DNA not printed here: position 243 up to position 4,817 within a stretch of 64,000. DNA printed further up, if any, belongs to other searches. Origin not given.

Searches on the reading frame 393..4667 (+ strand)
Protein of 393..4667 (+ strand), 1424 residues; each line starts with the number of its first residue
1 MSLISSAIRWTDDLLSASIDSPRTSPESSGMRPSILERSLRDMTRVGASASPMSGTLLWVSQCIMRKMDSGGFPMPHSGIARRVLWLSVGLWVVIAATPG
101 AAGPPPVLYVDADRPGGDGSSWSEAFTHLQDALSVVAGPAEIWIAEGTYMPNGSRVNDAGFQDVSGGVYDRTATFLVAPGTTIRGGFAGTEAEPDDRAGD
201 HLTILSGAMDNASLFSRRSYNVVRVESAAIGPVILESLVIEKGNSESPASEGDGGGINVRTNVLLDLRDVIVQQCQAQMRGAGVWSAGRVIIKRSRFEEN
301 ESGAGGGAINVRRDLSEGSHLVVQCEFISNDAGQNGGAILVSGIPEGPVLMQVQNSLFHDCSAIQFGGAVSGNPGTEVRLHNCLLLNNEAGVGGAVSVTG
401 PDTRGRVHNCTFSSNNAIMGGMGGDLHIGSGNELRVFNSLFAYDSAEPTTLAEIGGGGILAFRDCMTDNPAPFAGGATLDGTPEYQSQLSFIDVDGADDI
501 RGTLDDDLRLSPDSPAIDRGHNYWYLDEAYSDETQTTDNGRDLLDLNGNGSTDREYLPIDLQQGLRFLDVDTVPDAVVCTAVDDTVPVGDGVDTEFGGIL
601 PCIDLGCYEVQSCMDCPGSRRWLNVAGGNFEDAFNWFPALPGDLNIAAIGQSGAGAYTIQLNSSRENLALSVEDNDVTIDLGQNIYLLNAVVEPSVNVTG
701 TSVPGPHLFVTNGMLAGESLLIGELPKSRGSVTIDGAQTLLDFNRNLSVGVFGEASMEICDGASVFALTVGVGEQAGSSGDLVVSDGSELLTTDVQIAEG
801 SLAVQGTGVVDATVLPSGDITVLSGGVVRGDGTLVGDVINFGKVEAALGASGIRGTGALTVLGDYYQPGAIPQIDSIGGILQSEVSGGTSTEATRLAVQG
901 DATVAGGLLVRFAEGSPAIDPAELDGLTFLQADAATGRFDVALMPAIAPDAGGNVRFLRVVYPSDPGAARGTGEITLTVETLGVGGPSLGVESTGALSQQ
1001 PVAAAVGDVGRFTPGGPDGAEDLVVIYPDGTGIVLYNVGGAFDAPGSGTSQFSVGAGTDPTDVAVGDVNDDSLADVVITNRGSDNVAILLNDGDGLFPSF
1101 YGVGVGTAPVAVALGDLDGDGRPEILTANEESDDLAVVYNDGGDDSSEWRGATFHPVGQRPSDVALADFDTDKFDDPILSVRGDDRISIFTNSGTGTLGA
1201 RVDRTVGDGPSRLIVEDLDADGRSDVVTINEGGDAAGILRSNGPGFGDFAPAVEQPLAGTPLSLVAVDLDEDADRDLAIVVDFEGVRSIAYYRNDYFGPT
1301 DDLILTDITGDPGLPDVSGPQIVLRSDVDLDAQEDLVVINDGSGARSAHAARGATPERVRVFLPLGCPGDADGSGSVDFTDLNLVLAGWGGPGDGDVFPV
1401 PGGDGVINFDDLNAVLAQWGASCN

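Call 5: search_protein_families(library=pfam, proteins=[window:393-4667:+], max_evalue=0.1)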
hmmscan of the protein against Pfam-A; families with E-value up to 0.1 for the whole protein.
window:393-4667:+ (1424 aa): 2 families
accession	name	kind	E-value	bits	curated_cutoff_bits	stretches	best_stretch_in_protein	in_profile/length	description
PF13517.12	FG-GAP_3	-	2.2e-21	76.7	26.9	5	1067-1126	1-60/61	FG-GAP-like repeat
PF01839.29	FG-GAP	-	0.00027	21.2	22.1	1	1109-1137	2-27/37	FG-GAP repeat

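Call 31: search_protein_families(library=ncbifam, proteins=[window:393-4667:+], max_evalue=0.01)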
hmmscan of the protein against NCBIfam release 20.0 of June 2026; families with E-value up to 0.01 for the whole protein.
window:393-4667:+ (1424 aa): 1 family
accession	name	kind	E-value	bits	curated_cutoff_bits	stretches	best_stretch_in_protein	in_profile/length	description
TIGR04393.1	rpt_T5SS_PEPC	repeat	3.5e-08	33.3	23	1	721-765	3-47/49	T5SS/PEP-CTERM-associated repeat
